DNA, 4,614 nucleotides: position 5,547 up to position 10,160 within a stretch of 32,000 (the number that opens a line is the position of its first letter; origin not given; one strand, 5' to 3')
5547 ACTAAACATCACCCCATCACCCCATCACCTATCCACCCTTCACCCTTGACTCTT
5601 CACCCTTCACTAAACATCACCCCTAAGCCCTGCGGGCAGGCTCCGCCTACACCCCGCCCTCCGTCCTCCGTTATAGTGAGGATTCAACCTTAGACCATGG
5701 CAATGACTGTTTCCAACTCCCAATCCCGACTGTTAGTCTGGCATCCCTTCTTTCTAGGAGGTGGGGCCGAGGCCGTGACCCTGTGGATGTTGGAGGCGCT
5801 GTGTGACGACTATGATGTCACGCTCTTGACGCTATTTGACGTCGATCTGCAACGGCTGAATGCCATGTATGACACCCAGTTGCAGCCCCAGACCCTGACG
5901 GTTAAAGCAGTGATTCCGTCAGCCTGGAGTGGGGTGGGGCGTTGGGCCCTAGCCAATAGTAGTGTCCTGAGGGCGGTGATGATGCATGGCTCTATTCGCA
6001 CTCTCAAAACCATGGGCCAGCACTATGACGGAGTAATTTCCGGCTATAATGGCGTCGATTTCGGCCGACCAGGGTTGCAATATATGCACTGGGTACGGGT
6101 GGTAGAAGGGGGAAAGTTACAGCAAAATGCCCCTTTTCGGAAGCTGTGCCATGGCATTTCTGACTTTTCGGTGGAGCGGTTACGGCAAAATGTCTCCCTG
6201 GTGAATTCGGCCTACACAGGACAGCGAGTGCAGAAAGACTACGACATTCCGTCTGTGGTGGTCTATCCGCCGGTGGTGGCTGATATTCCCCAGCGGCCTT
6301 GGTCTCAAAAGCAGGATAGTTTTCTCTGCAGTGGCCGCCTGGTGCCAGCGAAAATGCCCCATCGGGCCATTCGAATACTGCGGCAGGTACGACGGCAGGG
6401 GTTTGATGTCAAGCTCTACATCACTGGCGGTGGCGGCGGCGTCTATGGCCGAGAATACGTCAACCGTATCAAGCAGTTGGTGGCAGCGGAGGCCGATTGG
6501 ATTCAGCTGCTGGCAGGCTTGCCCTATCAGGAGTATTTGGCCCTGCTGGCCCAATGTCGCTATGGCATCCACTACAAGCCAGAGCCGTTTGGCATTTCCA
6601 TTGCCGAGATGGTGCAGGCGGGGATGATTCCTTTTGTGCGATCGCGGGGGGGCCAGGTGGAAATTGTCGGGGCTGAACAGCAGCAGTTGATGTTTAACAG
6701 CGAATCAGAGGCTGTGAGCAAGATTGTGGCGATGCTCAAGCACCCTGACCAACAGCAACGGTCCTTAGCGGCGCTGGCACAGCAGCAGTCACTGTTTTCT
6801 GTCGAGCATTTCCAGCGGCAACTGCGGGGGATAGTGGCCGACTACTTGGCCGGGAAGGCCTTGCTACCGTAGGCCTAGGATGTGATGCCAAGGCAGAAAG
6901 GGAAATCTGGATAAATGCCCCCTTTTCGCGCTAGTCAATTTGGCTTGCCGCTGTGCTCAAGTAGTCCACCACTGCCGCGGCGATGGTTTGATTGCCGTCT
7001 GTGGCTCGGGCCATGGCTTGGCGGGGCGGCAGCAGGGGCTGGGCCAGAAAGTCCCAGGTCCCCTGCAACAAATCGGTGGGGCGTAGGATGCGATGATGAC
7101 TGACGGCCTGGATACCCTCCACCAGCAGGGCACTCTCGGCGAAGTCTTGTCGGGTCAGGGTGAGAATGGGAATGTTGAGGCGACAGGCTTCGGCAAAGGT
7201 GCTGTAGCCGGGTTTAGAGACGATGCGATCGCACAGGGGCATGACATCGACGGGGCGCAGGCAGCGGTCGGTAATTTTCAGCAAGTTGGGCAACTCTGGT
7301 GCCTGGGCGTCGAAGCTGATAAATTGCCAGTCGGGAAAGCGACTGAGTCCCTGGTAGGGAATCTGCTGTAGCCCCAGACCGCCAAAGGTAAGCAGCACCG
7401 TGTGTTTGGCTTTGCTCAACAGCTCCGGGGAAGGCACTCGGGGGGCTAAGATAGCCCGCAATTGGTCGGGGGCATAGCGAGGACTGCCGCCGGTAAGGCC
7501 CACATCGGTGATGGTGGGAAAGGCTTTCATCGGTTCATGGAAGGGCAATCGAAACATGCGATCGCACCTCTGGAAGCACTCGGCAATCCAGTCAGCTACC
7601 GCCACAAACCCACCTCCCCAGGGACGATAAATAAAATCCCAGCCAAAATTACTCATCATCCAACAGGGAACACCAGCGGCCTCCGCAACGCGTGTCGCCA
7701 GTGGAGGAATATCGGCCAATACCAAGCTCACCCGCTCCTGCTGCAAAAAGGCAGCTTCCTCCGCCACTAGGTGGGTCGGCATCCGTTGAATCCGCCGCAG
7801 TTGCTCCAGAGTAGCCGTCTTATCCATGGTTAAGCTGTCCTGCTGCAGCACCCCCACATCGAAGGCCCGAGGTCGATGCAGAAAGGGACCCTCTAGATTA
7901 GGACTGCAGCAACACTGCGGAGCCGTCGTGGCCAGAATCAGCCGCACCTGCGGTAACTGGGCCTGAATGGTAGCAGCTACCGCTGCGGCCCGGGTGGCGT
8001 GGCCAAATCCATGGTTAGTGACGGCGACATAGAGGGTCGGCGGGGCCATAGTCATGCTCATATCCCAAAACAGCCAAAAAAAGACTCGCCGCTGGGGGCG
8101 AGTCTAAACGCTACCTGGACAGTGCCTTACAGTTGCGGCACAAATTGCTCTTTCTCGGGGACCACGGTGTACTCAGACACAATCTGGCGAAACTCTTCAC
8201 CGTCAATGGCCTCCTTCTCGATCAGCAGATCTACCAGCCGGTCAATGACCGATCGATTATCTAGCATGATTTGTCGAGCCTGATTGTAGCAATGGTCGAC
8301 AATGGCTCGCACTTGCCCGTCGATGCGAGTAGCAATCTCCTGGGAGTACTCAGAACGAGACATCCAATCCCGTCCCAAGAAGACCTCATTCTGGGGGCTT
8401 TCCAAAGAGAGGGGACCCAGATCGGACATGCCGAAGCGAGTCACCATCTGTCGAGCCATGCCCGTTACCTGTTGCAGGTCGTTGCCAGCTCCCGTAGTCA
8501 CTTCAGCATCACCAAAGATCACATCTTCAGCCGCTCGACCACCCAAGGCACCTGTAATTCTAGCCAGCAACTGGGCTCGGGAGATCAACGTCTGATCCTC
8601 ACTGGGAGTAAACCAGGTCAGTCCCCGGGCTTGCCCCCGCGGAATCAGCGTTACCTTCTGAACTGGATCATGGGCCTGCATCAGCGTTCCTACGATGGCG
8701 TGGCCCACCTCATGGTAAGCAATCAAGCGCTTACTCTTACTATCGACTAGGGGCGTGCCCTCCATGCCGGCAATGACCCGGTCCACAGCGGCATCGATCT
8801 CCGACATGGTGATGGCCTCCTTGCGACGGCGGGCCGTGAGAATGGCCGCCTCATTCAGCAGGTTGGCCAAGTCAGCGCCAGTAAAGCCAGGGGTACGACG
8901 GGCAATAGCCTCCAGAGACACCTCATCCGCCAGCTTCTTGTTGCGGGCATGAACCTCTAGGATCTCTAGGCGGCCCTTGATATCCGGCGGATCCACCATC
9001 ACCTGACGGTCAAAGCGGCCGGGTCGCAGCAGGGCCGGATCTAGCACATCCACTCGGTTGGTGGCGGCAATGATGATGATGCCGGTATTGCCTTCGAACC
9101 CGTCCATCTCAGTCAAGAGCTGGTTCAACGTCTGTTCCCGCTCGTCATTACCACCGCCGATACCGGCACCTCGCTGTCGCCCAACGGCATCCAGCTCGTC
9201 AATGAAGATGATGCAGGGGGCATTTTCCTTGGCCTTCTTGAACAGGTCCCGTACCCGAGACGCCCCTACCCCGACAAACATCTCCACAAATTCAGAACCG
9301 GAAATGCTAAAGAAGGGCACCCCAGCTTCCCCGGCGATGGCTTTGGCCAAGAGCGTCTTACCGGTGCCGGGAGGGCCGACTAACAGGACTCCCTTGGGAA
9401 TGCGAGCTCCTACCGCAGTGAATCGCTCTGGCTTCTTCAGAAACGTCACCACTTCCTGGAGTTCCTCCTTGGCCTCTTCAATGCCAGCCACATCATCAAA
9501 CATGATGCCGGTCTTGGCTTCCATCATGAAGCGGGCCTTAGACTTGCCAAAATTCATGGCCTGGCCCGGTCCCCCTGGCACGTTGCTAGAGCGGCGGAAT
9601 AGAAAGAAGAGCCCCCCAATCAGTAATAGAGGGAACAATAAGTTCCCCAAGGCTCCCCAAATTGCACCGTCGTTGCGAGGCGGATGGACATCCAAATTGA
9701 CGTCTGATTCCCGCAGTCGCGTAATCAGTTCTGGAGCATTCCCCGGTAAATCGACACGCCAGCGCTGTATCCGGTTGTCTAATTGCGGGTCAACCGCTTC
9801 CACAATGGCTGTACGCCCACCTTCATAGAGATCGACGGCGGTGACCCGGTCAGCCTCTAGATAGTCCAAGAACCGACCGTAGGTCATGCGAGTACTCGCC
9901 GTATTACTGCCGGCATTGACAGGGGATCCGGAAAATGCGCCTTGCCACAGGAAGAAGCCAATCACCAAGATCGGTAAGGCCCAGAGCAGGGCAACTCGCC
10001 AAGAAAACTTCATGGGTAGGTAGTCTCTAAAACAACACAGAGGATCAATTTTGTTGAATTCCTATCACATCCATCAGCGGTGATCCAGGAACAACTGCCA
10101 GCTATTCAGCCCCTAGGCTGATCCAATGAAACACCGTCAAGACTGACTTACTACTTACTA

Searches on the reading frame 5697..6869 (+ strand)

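Call 69: search_protein_families(library=pfam, proteins=[window:5697-6869:+], max_evalue=0.0001)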
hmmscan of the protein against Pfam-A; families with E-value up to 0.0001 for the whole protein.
window:5697-6869:+ (391 aa): 2 families
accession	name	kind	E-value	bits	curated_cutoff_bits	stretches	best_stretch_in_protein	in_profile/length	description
PF00534.26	Glycos_transf_1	-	4.9e-12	46.2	26.4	1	199-355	8-163/172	Glycosyl transferases group 1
PF13692.12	Glyco_trans_1_4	-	1e-05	26.3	27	1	208-348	3-141/142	Glycosyl transferases group 1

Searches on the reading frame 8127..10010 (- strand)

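Call 69: search_protein_families(library=pfam, proteins=[window:8127-10010:-], max_evalue=0.0001)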
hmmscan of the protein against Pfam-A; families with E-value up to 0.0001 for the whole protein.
window:8127-10010:- (627 aa): 7 families
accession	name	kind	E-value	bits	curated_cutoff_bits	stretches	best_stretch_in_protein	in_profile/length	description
PF01434.24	Peptidase_M41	-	1.1e-72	244.4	29.9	1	422-610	3-191/191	Peptidase family M41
PF00004.35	AAA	-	3.9e-48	163.6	21.2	1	208-339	1-129/131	ATPase family associated with various cellular activities (AAA)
PF17862.7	AAA_lid_3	-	6.9e-15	54.7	27.2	1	364-406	2-44/45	AAA+ lid domain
PF06480.20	FtsH_ext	-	2.4e-11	44.2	25.5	1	8-111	2-103/103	FtsH Extracellular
PF13191.12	AAA_16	-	3.2e-06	28.2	32.6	0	199-228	18-47/167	AAA ATPase domain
PF07728.20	AAA_5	-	6.8e-06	26.6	22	1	207-328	1-136/139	AAA domain (dynein-related subfamily)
PF06068.19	TIP49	-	9.3e-06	25.5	23.8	1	206-242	51-89/347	TIP49 P-loop domain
